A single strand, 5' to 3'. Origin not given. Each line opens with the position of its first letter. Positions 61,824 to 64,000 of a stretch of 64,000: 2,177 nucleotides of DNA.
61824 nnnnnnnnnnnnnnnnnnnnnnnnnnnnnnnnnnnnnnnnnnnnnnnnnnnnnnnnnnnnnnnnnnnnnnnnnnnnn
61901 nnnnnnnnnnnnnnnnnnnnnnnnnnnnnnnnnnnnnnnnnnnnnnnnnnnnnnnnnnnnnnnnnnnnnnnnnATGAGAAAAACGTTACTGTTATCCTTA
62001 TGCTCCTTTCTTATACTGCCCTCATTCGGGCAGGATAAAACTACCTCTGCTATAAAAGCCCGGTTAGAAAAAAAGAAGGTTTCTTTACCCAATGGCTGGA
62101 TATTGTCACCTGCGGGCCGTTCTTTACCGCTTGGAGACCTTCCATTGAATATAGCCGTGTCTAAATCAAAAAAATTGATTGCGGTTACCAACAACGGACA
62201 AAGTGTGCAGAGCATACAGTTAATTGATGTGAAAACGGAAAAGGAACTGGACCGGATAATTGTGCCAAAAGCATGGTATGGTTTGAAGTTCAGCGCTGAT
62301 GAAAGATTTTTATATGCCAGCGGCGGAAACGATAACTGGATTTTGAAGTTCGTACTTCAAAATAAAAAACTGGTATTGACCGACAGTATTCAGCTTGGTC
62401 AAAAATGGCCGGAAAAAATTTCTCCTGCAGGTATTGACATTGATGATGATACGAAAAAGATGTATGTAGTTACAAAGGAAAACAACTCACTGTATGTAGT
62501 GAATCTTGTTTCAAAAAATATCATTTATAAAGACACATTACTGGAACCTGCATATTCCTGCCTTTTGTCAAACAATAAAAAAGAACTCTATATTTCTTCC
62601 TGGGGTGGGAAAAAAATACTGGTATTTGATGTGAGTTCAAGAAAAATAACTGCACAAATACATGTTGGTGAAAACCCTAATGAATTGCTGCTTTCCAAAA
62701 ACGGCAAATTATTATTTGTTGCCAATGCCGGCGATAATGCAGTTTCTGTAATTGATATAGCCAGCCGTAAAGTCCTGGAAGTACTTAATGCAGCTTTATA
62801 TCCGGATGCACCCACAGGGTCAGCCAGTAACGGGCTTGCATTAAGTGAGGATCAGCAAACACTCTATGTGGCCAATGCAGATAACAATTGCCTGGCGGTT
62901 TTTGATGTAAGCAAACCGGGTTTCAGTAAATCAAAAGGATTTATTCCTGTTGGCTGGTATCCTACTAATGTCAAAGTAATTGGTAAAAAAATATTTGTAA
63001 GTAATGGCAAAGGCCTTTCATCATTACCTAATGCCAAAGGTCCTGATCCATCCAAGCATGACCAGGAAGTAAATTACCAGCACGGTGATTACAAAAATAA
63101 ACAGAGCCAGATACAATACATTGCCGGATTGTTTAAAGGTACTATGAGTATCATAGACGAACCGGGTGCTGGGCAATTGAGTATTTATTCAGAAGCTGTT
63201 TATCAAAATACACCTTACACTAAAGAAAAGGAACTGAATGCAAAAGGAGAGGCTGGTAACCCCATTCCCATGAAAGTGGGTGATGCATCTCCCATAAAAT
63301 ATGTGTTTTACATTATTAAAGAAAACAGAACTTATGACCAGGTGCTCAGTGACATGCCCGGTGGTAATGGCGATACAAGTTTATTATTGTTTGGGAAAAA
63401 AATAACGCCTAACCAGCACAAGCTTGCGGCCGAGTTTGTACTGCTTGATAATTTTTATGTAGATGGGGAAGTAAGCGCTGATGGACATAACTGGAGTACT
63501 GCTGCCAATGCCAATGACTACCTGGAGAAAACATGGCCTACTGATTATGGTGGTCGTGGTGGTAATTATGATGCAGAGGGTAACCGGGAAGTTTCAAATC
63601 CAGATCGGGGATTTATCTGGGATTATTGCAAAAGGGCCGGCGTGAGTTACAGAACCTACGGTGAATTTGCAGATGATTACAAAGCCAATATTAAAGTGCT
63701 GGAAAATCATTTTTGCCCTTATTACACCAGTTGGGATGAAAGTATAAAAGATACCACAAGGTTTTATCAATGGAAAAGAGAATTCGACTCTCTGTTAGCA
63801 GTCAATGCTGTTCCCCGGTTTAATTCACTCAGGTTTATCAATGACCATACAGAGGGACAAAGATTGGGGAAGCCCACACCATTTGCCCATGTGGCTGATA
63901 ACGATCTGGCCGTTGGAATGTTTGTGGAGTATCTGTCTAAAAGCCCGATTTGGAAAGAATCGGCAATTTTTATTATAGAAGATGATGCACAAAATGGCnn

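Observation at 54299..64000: PUL-like locus whose enzymes are phosphoesterases, not glycoside hydrolases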

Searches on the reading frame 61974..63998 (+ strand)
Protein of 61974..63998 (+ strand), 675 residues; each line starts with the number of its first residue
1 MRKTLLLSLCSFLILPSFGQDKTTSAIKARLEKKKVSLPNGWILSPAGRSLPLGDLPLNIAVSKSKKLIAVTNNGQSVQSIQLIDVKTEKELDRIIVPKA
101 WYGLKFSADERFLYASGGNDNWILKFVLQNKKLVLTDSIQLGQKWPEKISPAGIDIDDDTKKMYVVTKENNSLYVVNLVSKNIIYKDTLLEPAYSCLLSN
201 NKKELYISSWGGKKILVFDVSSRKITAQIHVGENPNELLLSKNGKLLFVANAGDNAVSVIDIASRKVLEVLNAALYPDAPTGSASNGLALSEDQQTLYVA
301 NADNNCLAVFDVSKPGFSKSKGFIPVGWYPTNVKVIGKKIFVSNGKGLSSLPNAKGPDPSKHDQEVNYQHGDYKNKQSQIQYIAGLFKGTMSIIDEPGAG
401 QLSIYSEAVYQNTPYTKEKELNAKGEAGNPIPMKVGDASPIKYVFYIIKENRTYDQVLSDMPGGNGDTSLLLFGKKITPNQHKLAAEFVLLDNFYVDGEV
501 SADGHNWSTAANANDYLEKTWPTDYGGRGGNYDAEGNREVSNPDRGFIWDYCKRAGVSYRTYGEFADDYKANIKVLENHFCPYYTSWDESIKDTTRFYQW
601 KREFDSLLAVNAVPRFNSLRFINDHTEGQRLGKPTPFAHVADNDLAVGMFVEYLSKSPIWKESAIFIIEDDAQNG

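Call 3: search_protein_families(library=pfam, proteins=[window:61974-63998:+], max_evalue=0.01)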
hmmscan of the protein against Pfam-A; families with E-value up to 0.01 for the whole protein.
window:61974-63998:+ (675 aa): 12 families
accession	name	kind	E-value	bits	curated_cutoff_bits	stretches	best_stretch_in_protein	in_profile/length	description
PF10282.15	Lactonase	-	5.4e-13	49.3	21.7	1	198-263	251-321/344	Lactonase, 7-bladed beta-propeller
PF25174.1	Beta-prop_THOC3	-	5.9e-09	35.8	305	1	200-305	56-152/272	THOC3 beta-propeller domain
PF21783.3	YNCE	-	9.6e-09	35.4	27.1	0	49-186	64-193/339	YNCE-like beta-propeller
PF08450.18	SGL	-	3.6e-08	33.7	26.3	1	159-316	10-167/246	SMP-30/Gluconolactonase/LRE-like region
PF04185.19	Phosphoesterase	-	3.2e-06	27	23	1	469-671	98-289/356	Phosphoesterase family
PF23414.1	Beta-prop_EML_2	-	1.6e-05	24.9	90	0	200-318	7-115/266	Echinoderm microtubule-associated protein second beta-propeller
PF02239.22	Cytochrom_D1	-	2.8e-05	23.3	25.5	0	164-274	7-118/368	Cytochrome D1 heme domain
PF01731.26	Arylesterase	-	5.1e-05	23.8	21.3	0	133-177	38-82/86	Arylesterase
PF24807.1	WD40_CDC20-Fz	-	0.00042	20.2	200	0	170-311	28-163/292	CDC20/Fizzy WD40 domain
PF25168.1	Beta-prop_WDR36-Utp21_2nd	-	0.0032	17.3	84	0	201-272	167-237/335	WDR36/Utp21 second beta-propeller domain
PF16755.11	Beta-prop_NUP159_NUP214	-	0.0053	16.5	29.6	0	101-236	61-191/366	NUP159/214 beta propeller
PF01436.27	NHL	-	0.0091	16.4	20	0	287-310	6-28/28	NHL repeat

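Call 4: search_protein_families(library=ncbifam, proteins=[window:61974-63998:+], max_evalue=0.001)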
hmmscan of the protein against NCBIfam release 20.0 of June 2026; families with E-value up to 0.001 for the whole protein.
window:61974-63998:+ (675 aa): 11 families
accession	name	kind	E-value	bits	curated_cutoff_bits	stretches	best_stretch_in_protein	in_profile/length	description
TIGR03866.1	PQQ_ABC_repeats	subfamily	2.9e-26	92.3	287.3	2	174-277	24-127/310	PQQ-dependent catabolism-associated beta-propeller protein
NF052340.1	hydrazine_beta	equivalog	6.8e-21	74.7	560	2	196-273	38-115/372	hydrazine synthase subunit beta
TIGR02276.1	beta_rpt_yvtn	repeat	4.6e-17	61.7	27.85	1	244-277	3-36/42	beta-propeller repeat protein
NF052280.1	7_blade_YncE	equivalog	2.3e-14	53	400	1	60-250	132-316/338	7-bladed beta-propeller protein YncE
NF052342.1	hydrazine_BC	exception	8.8e-14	50.6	1250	1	198-277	46-125/690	hydrazine synthase subunit beta-gamma fusion subunit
TIGR03907.1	QH_beta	equivalog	1.4e-10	40.9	223.2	1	214-302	12-100/338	quinohemoprotein amine dehydrogenase subunit beta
NF050136.1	PGL_lacton_Staph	exception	3.5e-09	36.1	500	1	226-316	182-273/341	6-phosphogluconolactonase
NF038117.1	choice_anch_I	subfamily_domain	2.1e-08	33.5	300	0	215-312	77-204/458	choice-of-anchor I family protein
NF052460.1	L-NosZ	equivalog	5.3e-07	28.5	700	1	146-277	84-218/480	clade III lactonase-type nitrous-oxide reductase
NF008258.1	PRK11028.1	equivalog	1.8e-06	27.3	370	1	76-318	13-264/330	6-phosphogluconolactonase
NF048007.1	MmpL3Stblzr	equivalog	0.00053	19.3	600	0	153-304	53-201/366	MmpL3/TtfA transport complex stabilizer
